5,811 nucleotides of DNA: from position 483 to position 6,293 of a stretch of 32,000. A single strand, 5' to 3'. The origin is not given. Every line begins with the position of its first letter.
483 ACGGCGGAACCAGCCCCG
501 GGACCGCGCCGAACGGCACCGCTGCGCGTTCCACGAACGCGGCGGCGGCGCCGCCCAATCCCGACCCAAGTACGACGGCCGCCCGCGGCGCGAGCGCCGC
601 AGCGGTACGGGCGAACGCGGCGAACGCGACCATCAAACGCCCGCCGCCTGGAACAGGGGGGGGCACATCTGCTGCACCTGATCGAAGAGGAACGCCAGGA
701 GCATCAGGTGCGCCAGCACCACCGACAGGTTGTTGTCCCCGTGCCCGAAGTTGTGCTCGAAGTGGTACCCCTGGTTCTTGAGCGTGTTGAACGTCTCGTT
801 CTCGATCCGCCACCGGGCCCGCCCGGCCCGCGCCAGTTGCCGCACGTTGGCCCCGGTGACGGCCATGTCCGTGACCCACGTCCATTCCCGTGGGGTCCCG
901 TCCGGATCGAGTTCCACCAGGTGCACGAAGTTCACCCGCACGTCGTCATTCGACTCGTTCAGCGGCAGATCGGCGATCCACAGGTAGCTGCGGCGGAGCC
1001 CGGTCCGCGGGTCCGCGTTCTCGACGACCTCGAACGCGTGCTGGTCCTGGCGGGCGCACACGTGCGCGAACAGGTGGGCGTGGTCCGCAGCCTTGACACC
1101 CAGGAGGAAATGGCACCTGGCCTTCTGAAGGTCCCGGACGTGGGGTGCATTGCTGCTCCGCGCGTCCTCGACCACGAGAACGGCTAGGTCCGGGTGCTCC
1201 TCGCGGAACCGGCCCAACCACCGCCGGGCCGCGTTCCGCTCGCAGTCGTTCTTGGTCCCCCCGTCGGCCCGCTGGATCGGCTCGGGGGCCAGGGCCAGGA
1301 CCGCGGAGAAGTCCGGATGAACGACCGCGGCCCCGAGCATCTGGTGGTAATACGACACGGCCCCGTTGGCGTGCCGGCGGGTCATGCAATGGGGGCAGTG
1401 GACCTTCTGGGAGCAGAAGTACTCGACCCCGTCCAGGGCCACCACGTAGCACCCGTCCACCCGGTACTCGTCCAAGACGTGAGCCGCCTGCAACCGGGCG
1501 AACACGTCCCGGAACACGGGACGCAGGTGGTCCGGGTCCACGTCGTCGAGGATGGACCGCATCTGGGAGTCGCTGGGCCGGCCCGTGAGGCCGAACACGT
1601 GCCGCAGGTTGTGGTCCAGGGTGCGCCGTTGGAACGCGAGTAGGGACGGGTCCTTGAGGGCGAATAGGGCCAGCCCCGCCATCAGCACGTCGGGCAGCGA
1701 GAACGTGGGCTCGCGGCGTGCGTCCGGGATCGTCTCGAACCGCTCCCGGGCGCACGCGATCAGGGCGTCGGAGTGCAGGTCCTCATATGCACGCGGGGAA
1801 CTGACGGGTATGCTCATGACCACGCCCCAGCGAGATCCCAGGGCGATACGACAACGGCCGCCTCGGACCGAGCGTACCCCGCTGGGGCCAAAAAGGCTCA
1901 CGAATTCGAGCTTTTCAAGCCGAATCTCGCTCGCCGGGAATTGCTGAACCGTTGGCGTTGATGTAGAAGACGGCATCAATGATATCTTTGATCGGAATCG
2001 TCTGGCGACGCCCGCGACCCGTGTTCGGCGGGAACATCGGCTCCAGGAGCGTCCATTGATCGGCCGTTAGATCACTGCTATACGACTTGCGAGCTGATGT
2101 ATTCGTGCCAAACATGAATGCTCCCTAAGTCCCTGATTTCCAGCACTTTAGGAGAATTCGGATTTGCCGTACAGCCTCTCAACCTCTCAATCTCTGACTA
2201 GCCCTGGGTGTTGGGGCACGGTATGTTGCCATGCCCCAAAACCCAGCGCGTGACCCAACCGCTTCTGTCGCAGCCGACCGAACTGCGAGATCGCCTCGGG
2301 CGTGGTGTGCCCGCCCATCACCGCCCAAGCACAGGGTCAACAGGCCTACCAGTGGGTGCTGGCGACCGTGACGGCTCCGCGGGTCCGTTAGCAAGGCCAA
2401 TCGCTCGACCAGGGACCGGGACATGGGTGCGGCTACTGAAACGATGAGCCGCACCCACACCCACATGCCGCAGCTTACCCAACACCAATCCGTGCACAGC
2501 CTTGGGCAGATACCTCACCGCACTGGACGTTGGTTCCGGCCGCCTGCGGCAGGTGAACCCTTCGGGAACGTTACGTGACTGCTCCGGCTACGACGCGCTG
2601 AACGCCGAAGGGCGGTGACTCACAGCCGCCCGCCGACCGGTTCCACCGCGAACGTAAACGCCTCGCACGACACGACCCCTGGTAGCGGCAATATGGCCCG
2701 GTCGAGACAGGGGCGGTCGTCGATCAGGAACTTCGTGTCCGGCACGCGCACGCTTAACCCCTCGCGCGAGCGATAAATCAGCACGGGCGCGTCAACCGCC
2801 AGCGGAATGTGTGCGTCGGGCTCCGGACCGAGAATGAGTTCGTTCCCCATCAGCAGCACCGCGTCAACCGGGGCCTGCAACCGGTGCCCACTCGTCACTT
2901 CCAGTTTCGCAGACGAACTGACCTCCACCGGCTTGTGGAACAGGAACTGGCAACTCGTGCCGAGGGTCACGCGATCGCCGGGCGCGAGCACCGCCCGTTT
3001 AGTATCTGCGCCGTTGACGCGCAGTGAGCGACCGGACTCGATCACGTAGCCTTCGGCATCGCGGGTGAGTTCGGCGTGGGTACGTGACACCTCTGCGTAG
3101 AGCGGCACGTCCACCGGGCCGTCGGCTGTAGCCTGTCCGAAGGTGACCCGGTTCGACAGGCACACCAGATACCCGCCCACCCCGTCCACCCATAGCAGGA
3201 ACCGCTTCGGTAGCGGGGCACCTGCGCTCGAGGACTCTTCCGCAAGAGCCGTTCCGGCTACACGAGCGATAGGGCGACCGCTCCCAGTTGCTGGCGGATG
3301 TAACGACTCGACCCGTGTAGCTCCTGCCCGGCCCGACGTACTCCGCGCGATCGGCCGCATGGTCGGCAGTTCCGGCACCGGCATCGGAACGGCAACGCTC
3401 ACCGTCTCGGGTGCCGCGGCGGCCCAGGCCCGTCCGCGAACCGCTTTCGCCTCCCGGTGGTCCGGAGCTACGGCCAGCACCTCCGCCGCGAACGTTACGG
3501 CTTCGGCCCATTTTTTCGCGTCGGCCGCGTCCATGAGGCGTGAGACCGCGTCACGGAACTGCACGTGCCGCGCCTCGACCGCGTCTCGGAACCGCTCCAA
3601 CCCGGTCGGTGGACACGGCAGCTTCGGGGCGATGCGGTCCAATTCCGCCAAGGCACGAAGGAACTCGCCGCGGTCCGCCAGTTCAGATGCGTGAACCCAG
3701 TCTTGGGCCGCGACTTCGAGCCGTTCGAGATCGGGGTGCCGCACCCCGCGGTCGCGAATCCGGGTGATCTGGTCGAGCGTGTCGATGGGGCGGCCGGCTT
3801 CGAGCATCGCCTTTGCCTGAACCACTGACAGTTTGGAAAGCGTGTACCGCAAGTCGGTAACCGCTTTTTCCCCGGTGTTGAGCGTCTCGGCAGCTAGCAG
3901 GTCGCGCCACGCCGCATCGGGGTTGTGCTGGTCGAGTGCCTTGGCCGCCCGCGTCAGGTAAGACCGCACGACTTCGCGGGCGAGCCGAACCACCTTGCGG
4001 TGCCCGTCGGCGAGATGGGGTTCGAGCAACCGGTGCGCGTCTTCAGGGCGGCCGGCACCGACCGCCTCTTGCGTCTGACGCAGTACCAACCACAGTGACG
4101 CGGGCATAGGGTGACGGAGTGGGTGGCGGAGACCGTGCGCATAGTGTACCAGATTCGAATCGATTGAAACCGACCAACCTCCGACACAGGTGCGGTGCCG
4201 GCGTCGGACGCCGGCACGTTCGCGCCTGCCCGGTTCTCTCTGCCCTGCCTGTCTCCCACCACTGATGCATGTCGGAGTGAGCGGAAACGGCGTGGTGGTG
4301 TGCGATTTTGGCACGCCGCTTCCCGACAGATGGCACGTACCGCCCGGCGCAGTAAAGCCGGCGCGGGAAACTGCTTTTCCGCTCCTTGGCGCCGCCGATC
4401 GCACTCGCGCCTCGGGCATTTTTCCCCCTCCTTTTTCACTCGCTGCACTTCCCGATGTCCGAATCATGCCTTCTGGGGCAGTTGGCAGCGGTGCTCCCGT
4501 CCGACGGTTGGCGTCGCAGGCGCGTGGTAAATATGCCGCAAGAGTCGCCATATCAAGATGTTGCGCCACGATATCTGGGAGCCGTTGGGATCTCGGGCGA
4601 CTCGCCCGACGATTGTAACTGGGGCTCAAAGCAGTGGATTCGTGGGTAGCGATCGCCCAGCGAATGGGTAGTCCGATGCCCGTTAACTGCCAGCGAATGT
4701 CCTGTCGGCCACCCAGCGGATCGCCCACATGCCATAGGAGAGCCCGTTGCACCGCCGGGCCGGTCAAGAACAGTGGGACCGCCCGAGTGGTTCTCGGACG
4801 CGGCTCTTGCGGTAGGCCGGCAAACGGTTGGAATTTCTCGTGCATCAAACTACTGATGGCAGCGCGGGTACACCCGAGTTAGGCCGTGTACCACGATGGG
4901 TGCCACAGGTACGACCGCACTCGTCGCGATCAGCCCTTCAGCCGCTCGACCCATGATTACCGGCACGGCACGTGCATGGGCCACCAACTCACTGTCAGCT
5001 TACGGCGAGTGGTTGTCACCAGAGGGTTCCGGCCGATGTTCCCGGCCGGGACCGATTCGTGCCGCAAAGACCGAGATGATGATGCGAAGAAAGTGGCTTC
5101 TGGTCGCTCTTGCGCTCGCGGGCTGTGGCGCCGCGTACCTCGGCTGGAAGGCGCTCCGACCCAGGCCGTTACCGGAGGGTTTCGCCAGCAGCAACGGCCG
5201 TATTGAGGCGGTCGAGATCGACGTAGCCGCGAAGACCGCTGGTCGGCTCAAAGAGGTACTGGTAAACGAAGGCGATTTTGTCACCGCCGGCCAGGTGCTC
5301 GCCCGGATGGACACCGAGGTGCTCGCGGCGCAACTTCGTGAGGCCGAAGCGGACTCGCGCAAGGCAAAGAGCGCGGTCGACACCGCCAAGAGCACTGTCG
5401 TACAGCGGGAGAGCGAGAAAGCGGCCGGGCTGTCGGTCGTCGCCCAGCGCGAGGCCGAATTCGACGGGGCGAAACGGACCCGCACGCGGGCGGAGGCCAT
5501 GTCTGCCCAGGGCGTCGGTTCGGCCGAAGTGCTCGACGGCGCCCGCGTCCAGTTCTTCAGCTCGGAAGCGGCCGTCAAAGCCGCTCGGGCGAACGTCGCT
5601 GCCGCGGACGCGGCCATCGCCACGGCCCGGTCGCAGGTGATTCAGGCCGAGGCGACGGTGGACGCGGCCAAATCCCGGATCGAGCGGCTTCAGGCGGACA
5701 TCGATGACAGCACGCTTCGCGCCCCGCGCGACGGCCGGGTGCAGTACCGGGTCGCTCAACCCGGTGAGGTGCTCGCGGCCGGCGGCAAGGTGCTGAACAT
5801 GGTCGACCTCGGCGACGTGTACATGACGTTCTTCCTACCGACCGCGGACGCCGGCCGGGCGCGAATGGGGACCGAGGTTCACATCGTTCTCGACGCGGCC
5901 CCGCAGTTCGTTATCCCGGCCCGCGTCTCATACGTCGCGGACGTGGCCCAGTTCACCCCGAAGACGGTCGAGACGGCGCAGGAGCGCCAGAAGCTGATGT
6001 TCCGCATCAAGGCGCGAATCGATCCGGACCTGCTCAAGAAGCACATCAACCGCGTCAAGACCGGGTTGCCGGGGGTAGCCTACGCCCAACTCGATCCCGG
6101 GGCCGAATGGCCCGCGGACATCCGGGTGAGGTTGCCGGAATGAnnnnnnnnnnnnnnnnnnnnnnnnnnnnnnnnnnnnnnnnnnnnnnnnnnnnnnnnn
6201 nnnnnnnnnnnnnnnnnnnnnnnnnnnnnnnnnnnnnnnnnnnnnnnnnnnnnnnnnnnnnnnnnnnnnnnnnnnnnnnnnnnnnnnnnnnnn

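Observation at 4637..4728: Phased 11-bp tandem-repeat array upstream of the HlyD/RbbA-like operon, homologous to a second array 9.4 kb away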

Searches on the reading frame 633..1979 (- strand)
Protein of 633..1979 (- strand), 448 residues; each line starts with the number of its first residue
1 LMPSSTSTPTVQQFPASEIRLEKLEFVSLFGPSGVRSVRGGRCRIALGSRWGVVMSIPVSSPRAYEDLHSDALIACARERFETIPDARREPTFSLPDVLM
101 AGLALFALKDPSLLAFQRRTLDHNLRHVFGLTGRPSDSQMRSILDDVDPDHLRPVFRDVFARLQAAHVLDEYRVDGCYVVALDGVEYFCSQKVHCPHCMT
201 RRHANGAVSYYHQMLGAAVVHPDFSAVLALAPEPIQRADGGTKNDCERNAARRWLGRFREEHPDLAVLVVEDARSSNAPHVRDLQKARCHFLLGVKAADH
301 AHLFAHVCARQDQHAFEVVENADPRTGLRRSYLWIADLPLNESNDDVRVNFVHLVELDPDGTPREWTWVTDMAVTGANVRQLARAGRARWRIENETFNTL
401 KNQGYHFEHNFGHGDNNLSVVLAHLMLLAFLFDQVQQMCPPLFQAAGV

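Call 65: search_protein_families(library=pfam, proteins=[window:633-1979:-], max_evalue=0.01)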
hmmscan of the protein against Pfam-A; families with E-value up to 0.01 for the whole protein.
window:633-1979:- (448 aa): 2 families
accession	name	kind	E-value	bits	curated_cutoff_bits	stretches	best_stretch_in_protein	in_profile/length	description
PF01609.27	DDE_Tnp_1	-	6.8e-05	23.1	23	1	241-427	55-196/200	Transposase DDE domain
PF13808.11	DDE_Tnp_1_assoc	-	0.0014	19.1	32.3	1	79-158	2-86/88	DDE_Tnp_1-associated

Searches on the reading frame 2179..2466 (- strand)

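Call 65: search_protein_families(library=pfam, proteins=[window:2179-2466:-], max_evalue=0.01)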
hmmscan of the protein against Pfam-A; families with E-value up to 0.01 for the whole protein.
window:2179-2466:- (95 aa): 1 family
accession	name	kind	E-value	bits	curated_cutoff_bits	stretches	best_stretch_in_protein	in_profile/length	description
PF13808.11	DDE_Tnp_1_assoc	-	0.0087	16.6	32.3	0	21-47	2-28/88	DDE_Tnp_1-associated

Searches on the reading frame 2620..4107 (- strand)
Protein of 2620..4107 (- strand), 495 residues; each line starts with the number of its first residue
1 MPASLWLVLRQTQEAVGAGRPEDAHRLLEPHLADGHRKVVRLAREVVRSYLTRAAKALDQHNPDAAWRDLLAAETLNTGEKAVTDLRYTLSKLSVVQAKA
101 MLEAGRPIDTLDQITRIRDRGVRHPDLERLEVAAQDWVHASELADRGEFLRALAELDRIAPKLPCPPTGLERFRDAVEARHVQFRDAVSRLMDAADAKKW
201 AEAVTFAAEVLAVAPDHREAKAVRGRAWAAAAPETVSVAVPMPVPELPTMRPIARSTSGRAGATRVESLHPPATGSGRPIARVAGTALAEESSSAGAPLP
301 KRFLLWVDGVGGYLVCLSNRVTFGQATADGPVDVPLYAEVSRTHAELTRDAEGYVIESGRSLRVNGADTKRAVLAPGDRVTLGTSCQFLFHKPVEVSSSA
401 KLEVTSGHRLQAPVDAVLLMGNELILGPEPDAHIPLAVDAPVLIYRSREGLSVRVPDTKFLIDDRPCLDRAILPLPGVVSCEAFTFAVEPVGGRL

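Call 15: search_protein_families(library=pfam, proteins=[window:2620-4107:-])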
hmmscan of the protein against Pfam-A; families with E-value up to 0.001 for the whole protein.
window:2620-4107:- (495 aa): 2 families
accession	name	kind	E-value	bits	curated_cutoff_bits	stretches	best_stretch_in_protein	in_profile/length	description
PF16697.10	Yop-YscD_cpl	-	0.00034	21.3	33.2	1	338-385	34-86/94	Inner membrane component of T3SS, cytoplasmic domain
PF00498.31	FHA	-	0.0004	21.2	20.7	1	322-383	2-67/67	FHA domain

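Call 88: find_encoding_contigs(protein=window:2620-4107:-, flank=10000, max_places=3)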
Protein window:2620-4107:- (495 aa): 5 contigs read that carry it; 2 places shown.
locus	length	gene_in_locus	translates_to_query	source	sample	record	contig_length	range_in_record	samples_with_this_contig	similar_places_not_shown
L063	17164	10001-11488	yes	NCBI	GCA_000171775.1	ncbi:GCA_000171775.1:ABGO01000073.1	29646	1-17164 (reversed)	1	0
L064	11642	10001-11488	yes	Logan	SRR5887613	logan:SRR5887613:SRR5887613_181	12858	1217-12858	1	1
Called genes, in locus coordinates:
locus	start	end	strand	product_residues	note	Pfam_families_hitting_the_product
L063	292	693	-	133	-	PF00072:Response_reg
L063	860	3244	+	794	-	PF00122:E1-E2_ATPase, PF00702:Hydrolase, PF08282:Hydrolase_3 (weak), PF00689:Cation_ATPase_C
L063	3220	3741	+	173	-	-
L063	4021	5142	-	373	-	PF12679:ABC2_membrane_2, PF12698:ABC2_membrane_3, PF01061:ABC2_membrane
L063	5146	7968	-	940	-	PF00005:ABC_tran, PF13304:AAA_21 (weak), PF00005:ABC_tran, PF13304:AAA_21 (weak), PF12679:ABC2_membrane_2, PF12698:ABC2_membrane_3, PF01061:ABC2_membrane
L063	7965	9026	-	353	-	PF00364:Biotin_lipoyl (faint), PF25917:BSH_RND (faint)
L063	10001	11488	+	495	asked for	-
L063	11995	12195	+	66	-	PF13340:DUF4096 (weak)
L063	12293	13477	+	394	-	-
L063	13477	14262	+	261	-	PF01048:PNP_UDP_1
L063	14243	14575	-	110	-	-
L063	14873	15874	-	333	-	-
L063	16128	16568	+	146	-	PF00507:Oxidored_q4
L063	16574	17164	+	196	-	PF01058:Oxidored_q6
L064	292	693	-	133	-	PF00072:Response_reg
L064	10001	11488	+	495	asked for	-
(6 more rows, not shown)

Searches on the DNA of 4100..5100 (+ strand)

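Call 45: search_rna_families(source=window, start=4100, end=5100, threshold=evalue, max_evalue=1)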
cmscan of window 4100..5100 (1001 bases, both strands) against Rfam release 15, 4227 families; matches with E-value up to 1: 0.
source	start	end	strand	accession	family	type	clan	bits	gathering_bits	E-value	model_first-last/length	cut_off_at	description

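Call 57: search_dna_similar(query=window:4625-4735:+, collection=phages, mode=distant, max_evalue=0.1, max_rows=10)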
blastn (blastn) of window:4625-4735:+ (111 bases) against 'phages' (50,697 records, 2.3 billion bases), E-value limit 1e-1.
No match.

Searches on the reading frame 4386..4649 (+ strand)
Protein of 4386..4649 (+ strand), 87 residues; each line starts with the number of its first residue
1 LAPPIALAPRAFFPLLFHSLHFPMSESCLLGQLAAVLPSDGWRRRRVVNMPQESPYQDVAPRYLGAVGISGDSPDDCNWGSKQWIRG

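Call 15: search_protein_families(library=pfam, proteins=[window:4386-4649:+])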
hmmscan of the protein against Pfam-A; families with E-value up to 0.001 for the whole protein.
window:4386-4649:+ (87 aa): 0 families

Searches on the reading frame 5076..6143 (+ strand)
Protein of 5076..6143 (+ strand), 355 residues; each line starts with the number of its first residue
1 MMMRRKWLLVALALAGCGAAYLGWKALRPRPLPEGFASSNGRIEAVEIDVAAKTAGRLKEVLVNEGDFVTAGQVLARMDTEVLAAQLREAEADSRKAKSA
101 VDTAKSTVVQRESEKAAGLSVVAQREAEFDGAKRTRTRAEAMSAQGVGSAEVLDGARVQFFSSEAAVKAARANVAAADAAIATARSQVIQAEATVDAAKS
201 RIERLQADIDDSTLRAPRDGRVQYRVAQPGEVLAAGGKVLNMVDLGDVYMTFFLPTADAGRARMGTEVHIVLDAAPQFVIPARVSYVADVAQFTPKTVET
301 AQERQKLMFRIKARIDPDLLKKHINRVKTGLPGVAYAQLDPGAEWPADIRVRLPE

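Call 15: search_protein_families(library=pfam, proteins=[window:5076-6143:+])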
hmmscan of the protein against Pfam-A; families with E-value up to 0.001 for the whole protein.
window:5076-6143:+ (355 aa): 5 families
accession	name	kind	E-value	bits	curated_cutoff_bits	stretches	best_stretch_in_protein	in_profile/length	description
PF13437.12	HlyD_3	-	1.8e-17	64.4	22.2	1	213-317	1-95/106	HlyD family secretion protein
PF16576.10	HlyD_D23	-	9.3e-14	51.7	30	1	48-298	20-195/214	Barrel-sandwich domain of CusB or HlyD membrane-fusion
PF13533.13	Biotin_lipoyl_2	-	3.2e-08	33.7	29.8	1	50-79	3-32/32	Biotin-lipoyl like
PF00364.28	Biotin_lipoyl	-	2.3e-05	24.6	22.1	1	47-78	42-73/73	Biotin-requiring enzyme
PF00529.27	CusB_dom_1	-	0.0004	21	26.5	1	179-335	4-85/89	Cation efflux system protein CusB domain 1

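Call 34: find_homologous_proteins(query=window:5076-6143:+, max_evalue=1e-40)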
Query window:5076-6143:+ (355 aa): 8000 proteins with E <= 1e-40 among 8000 candidates; the best 120 are listed.
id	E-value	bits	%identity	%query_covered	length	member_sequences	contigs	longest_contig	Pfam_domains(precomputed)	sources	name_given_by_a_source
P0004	1.7e-217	739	100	100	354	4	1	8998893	PF00364.29,PF25917.1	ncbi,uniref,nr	ncbi:glycoside hydrolase family 43 [Gemmata obscuriglobus]|uniref:Glycoside hydrolase family 43 n=2 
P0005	6.0e-179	612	81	100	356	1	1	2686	PF25876.1,PF00364.29,PF25885.1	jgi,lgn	jgi:HlyD family secretion protein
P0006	6.5e-178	609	84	96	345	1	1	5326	-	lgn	-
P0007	4.4e-176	603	79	100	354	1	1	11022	PF26077.1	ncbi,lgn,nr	ncbi:HlyD family efflux transporter periplasmic adaptor subunit [bacterium]|nr:HlyD family efflux tr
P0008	8.3e-174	596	79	99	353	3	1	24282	PF26077.1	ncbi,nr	ncbi:MAG: HlyD family efflux transporter periplasmic adaptor subunit [Planctomycetes bacterium]|nr:H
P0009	7.7e-169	579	77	100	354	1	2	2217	-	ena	-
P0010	2.5e-168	578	76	100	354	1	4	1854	-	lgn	-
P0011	7.1e-166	570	77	100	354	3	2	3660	-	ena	-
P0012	4.2e-164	564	78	94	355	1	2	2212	PF25917.1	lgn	-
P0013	2.2e-163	561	79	94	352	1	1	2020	-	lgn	-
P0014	4.5e-163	560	75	100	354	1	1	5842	PF25876.1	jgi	jgi:HlyD family secretion protein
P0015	5.6e-159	547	75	97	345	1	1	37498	PF25876.1,PF25881.1,PF27605.1,PF25885.1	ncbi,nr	ncbi:MAG: HlyD family efflux transporter periplasmic adaptor subunit [Gemmataceae bacterium]|nr:HlyD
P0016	1.2e-158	546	74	100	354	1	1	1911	PF25876.1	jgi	jgi:HlyD family secretion protein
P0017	1.6e-158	545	72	100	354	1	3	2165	PF25876.1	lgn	-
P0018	1.5e-157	542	73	99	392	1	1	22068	-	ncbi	-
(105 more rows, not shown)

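Call 37: find_encoding_contigs(protein=P0008, flank=4000, max_places=2)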
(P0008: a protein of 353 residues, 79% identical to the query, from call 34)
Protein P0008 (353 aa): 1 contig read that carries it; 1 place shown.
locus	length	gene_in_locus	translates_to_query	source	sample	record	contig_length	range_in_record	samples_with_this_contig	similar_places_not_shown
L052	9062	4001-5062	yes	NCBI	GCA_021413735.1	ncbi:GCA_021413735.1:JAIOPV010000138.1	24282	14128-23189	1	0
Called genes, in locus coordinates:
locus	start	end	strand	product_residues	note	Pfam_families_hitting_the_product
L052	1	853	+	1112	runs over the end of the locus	PF00873:ACR_tran, PF02355:SecD_SecF_C (faint)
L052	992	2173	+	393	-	PF01734:Patatin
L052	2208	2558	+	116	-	-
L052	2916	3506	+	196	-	PF12146:Hydrolase_4 (weak), PF12697:Abhydrolase_6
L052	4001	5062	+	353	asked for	PF26077:BSH_Fcp1 (faint)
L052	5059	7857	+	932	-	PF00005:ABC_tran, PF13304:AAA_21 (weak), PF00005:ABC_tran, PF13304:AAA_21 (weak), PF12679:ABC2_membrane_2, PF12698:ABC2_membrane_3, PF01061:ABC2_membrane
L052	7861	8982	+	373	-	PF12679:ABC2_membrane_2, PF12698:ABC2_membrane_3, PF01061:ABC2_membrane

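Call 38: find_encoding_contigs(protein=P0007, flank=4000, max_places=2)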
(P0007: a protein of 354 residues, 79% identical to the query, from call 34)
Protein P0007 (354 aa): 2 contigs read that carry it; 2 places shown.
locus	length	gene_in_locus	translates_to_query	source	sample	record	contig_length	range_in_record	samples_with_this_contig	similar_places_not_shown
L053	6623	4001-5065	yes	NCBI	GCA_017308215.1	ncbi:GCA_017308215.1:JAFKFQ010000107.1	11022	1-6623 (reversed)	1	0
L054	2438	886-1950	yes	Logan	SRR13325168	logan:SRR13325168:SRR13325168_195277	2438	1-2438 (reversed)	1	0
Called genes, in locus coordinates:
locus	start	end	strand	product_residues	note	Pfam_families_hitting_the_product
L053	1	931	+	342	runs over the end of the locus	PF00512:HisKA, PF02518:HATPase_c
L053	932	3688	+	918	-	PF00072:Response_reg, PF01590:GAF, PF13185:GAF_2, PF00989:PAS, PF13426:PAS_9, PF00989:PAS, PF08448:PAS_4, PF13188:PAS_8, +6 more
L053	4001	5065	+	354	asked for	PF26077:BSH_Fcp1 (faint)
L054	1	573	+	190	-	?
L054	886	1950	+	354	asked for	PF26077:BSH_Fcp1 (faint)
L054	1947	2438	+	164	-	?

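Call 67: find_encoding_contigs(protein=P0006, flank=5000, max_places=3)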
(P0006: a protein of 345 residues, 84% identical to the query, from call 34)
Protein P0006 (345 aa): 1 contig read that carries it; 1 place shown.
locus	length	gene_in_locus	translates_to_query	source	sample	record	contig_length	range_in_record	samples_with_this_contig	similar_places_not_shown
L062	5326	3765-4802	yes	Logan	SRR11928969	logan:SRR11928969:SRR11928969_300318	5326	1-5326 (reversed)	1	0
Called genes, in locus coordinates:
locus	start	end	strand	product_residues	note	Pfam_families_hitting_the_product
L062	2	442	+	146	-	?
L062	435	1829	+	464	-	PF01734:Patatin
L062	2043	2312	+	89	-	-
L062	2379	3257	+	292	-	PF00561:Abhydrolase_1, PF12146:Hydrolase_4, PF12697:Abhydrolase_6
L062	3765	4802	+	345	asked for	-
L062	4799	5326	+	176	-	?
